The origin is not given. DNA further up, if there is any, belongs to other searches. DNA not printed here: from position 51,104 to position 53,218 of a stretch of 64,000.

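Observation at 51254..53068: A single 604-aa ORF fuses a TetR-family DNA-binding regulator to a complete Rieske oxygenase alpha subunit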

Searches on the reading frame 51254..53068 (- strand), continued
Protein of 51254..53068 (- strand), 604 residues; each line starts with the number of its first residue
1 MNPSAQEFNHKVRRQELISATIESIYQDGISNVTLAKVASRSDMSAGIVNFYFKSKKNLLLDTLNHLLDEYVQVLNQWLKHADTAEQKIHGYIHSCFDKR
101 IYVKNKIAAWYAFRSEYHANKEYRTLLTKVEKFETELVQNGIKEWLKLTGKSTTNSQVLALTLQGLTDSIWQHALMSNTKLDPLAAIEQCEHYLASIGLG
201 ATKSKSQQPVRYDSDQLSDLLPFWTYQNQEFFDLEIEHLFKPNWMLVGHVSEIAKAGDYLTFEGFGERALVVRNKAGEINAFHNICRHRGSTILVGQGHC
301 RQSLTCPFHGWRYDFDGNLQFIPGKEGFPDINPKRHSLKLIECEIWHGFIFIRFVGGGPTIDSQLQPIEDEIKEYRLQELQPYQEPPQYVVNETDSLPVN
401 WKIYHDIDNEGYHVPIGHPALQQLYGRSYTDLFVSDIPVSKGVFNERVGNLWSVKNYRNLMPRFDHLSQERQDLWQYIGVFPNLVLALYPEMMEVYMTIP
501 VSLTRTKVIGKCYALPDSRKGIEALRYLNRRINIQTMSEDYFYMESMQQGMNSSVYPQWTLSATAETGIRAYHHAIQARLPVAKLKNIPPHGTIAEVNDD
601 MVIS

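Call 11: find_related_loci(query=window:51254-53068:-, collection=genome_contigs, flank=10000)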
Query window:51254-53068:- (604 aa) in genome_contigs; peptide patterns used: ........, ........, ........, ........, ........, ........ (x = any residue, [..] = any of these).
86 stretches matched a pattern; 11 encode a relative of the query (tblastn E <= 1e-3); 11 distinct loci.
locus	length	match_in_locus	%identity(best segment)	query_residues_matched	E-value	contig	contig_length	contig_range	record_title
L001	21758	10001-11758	56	13-602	0e+0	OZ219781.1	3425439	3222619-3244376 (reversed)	MAG: Arenicellales bacterium isolate 3acc40f7-a85a-494a-900f-447d5a6f54c4 genome assembly, chromosome: 1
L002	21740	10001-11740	55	13-602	0e+0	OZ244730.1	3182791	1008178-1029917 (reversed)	MAG: Arenicellales bacterium isolate 47a2fcf5-af63-40bb-846f-e483aacbb5bc genome assembly, chromosome: 1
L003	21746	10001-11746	55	13-604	0e+0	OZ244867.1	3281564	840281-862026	MAG: Arenicellales bacterium isolate fc3f0915-ecf4-4811-8bf2-63c63896915f genome assembly, chromosome: 1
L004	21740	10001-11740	55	13-602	0e+0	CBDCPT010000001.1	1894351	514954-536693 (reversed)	MAG: Arenicellales bacterium isolate fadde0ce-b209-473f-868c-ec93306c25c8 genome assembly, contig: contig_1, whole genom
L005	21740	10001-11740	56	13-602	0e+0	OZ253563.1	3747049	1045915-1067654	MAG: Arenicellales bacterium isolate d7a5d0b4-cbae-4db0-9a13-9ca8b385098f genome assembly, chromosome: 1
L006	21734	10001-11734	50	14-601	0e+0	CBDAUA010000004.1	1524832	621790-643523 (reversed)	MAG: Arenicellales bacterium isolate a2fa9d04-6797-491b-ae79-428a86f5154d genome assembly, contig: contig_4, whole genom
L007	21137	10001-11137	40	221-602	5e-91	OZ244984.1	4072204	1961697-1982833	MAG: Alphaproteobacteria bacterium isolate 9a5624f5-a025-4a89-bde3-c545e18644cc genome assembly, chromosome: 1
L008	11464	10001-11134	41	221-601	8e-89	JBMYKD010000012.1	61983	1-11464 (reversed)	MAG: Candidatus Puniceispirillales bacterium isolate ME_XS_2109_bin_56 ME_XS_2109_bin_56_11, whole genome shotgun sequen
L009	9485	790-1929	39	221-603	2e-88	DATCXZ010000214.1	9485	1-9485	MAG TPA_asm: Kiloniellaceae bacterium isolate SMAG_U7452 k141_77747, whole genome shotgun sequence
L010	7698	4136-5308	39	204-598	3e-85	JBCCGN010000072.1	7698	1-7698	MAG: Pseudomonadota bacterium isolate P01_B01_bin.44 k141_2018428_length_7698_cov_15.6112, whole genome shotgun sequence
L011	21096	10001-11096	49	221-589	5e-61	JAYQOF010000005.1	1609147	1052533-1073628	MAG: Alphaproteobacteria bacterium isolate SD4486_NP_concoct_bins.tsv.053 contig_708_pilon, whole genome shotgun sequenc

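Call 12: find_encoding_contigs(protein=P0001, flank=10000, max_places=3)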
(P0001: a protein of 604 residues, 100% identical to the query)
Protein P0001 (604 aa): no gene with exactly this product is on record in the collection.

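Call 13: find_encoding_contigs(protein=P0026, flank=10000, max_places=3)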
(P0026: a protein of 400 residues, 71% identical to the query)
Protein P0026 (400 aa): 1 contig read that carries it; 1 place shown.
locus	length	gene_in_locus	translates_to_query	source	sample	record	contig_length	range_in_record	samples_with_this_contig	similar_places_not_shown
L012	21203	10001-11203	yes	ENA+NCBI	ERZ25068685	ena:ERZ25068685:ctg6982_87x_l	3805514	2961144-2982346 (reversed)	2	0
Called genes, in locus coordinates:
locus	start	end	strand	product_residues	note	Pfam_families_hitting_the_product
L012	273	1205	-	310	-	PF01012:ETF, PF00766:ETF_alpha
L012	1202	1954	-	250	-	PF01012:ETF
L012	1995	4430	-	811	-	PF01266:DAO, PF13738:Pyr_redox_3 (faint), PF16350:FAO_M, PF01571:GCV_T, PF08669:GCV_T_C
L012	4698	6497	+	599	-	PF20423:AceK_regulatory, PF06315:AceK_kinase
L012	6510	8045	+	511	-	PF06253:MTTB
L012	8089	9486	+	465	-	PF00202:Aminotran_3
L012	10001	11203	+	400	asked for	PF00355:Rieske, PF00848:Ring_hydroxyl_A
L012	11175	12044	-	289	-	PF00528:BPD_transp_1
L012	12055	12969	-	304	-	PF00528:BPD_transp_1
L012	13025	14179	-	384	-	PF00005:ABC_tran, PF08402:TOBE_2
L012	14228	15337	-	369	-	PF01547:SBP_bac_1, PF13416:SBP_bac_8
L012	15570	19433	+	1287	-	PF01396:Zn_ribbon_Top1, PF04480:DUF559 (weak), PF00270:DEAD, PF00271:Helicase_C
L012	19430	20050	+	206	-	-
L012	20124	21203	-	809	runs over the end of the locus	PF01266:DAO, PF16350:FAO_M (weak), PF01571:GCV_T, PF08669:GCV_T_C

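Call 17: find_encoding_contigs(protein=P0004, flank=10000, max_places=2)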
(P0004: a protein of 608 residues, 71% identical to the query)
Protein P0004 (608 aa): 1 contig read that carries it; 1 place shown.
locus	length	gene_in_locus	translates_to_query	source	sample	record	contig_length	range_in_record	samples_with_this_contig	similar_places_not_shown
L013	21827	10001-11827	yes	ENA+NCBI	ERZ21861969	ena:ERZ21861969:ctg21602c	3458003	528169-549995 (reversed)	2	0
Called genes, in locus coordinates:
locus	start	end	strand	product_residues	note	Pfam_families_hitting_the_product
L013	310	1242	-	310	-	PF01012:ETF, PF00766:ETF_alpha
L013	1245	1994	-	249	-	PF01012:ETF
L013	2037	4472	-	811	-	PF01266:DAO, PF13738:Pyr_redox_3 (faint), PF16350:FAO_M, PF01571:GCV_T, PF08669:GCV_T_C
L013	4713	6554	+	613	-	PF20423:AceK_regulatory, PF06315:AceK_kinase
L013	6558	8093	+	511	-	PF06253:MTTB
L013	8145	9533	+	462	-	PF00202:Aminotran_3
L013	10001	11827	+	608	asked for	PF00440:TetR_N (weak), PF00355:Rieske, PF00848:Ring_hydroxyl_A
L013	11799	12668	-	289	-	PF00528:BPD_transp_1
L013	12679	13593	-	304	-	PF00528:BPD_transp_1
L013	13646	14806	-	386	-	PF00005:ABC_tran, PF08402:TOBE_2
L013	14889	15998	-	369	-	PF01547:SBP_bac_1, PF13416:SBP_bac_8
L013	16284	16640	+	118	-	PF12760:Zn_ribbon_IS1595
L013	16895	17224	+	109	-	-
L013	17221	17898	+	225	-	PF18735:HEPN_RiboL-PSP (weak)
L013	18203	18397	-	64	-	-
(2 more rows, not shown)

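Call 18: find_encoding_contigs(protein=P0025, flank=10000, max_places=2)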
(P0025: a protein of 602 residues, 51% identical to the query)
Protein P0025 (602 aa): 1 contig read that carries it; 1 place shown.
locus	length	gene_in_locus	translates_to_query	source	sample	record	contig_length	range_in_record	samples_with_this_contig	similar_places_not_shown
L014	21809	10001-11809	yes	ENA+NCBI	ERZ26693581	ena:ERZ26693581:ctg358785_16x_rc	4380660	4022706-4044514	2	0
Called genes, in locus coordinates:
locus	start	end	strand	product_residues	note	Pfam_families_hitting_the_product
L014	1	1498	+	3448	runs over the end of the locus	PF00109:ketoacyl-synt, PF02801:Ketoacyl-synt_C, PF16197:KAsynt_C_assoc, PF22621:CurL-like_PKS_C, PF00698:Acyl_transf_1, PF21089:PKS_DH_N, PF14765:PS-DH, PF08242:Methyltransf_12, +18 more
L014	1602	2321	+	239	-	PF02798:GST_N, PF13409:GST_N_2, PF13417:GST_N_3, PF16865:GST_C_5, PF13410:GST_C_2 (weak)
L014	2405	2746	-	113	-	PF01909:NTP_transf_2, PF18765:Polbeta (weak)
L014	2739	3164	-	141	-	PF08780:NTase_sub_bind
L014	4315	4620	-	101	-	-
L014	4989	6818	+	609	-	PF20423:AceK_regulatory, PF06315:AceK_kinase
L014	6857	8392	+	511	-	PF06253:MTTB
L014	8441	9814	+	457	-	PF00202:Aminotran_3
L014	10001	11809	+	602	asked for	PF00440:TetR_N, PF13977:TetR_C_6, PF00355:Rieske, PF00848:Ring_hydroxyl_A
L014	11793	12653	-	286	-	PF00528:BPD_transp_1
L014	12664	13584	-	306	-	PF00528:BPD_transp_1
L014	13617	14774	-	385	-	PF00005:ABC_tran, PF13304:AAA_21 (faint), PF08402:TOBE_2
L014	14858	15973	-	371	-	PF01547:SBP_bac_1, PF13416:SBP_bac_8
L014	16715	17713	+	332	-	PF04754:Transposase_31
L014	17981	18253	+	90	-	-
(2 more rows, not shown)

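Call 19: find_encoding_contigs(protein=P0064, flank=10000, max_places=2)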
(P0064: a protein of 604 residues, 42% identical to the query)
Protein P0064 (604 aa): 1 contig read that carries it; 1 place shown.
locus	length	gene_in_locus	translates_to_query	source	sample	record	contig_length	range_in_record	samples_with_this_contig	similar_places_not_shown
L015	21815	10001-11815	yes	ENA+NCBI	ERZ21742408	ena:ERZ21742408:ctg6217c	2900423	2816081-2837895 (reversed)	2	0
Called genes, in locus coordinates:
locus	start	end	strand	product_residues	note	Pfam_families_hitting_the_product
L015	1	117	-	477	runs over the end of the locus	PF00115:COX1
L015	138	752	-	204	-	PF04893:Yip1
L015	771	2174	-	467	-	PF07731:Cu-oxidase_2 (faint), PF07732:Cu-oxidase_3, PF00034:Cytochrom_C, PF13442:Cytochrome_CBB3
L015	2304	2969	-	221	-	PF00027:cNMP_binding, PF13545:HTH_Crp_2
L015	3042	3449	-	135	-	-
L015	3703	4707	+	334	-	-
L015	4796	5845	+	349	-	-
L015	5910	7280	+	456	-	PF00202:Aminotran_3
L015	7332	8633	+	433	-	-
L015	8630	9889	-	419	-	PF13450:NAD_binding_8, PF13738:Pyr_redox_3 (faint), PF01593:Amino_oxidase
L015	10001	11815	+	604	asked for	PF00440:TetR_N (weak), PF13977:TetR_C_6, PF00355:Rieske, PF00848:Ring_hydroxyl_A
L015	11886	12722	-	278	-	PF00528:BPD_transp_1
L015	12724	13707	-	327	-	PF00528:BPD_transp_1 (weak)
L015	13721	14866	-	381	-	PF00005:ABC_tran, PF08402:TOBE_2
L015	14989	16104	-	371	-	PF01547:SBP_bac_1, PF13416:SBP_bac_8, PF13343:SBP_bac_6 (weak)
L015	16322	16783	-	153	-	PF00383:dCMP_cyt_deam_1, PF14437:MafB19-deam, PF14439:Bd3614-deam (weak)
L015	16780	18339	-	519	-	PF00117:GATase, PF07722:Peptidase_C26, PF02540:NAD_synthase (weak), PF00958:GMP_synt_C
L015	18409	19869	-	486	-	PF00478:IMPDH, PF00571:CBS, PF03060:NMO (weak), PF01070:FMN_dh (weak)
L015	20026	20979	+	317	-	PF01022:HTH_5, PF12802:MarR_2, PF12840:HTH_20, PF01209:Ubie_methyltran, PF13489:Methyltransf_23, PF13847:Methyltransf_31, PF08241:Methyltransf_11, PF08242:Methyltransf_12, +1 more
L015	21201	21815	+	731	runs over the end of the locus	PF17804:TSP_NTD, PF00595:PDZ, PF17820:PDZ_6 (weak), PF03572:Peptidase_S41, PF11818:DUF3340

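Call 20: find_encoding_contigs(protein=P0104, flank=10000, max_places=2)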
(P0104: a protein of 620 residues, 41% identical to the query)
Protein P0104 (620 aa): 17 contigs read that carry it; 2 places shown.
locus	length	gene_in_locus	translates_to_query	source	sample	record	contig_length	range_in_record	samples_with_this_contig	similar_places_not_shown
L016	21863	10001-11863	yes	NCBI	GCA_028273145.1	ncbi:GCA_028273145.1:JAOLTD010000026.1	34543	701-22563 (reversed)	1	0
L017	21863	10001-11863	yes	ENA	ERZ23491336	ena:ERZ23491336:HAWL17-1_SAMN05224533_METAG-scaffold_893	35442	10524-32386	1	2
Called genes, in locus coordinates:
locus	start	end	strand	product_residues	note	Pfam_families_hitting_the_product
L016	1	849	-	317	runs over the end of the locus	PF00892:EamA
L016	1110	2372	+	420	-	PF07690:MFS_1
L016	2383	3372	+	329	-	PF01636:APH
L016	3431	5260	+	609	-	PF00664:ABC_membrane, PF00005:ABC_tran, PF02463:SMC_N (faint)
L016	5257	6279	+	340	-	PF03881:Fructosamin_kin (faint), PF01636:APH, PF02958:EcKL (weak)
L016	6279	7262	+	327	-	PF08240:ADH_N, PF00107:ADH_zinc_N, PF13602:ADH_zinc_N_2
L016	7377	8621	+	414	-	PF02771:Acyl-CoA_dh_N, PF02770:Acyl-CoA_dh_M, PF00441:Acyl-CoA_dh_1, PF08028:Acyl-CoA_dh_2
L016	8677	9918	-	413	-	PF13450:NAD_binding_8, PF01593:Amino_oxidase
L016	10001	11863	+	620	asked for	PF00440:TetR_N (weak), PF13977:TetR_C_6, PF00355:Rieske, PF00848:Ring_hydroxyl_A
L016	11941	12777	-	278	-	PF00528:BPD_transp_1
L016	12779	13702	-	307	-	PF00528:BPD_transp_1 (weak)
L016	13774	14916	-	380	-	PF00005:ABC_tran, PF13304:AAA_21 (faint), PF02463:SMC_N (weak), PF08402:TOBE_2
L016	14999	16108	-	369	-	PF01547:SBP_bac_1, PF13416:SBP_bac_8, PF13343:SBP_bac_6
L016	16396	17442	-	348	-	PF00005:ABC_tran, PF02463:SMC_N (faint), PF13304:AAA_21 (faint), PF08402:TOBE_2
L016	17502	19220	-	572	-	PF00528:BPD_transp_1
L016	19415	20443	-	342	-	PF13531:SBP_bac_11, PF01547:SBP_bac_1, PF13416:SBP_bac_8, PF13343:SBP_bac_6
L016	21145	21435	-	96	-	-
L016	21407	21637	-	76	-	-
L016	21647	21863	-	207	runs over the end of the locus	PF00578:AhpC-TSA, PF08534:Redoxin, PF10417:1-cysPrx_C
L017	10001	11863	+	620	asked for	PF00440:TetR_N (weak), PF13977:TetR_C_6, PF00355:Rieske, PF00848:Ring_hydroxyl_A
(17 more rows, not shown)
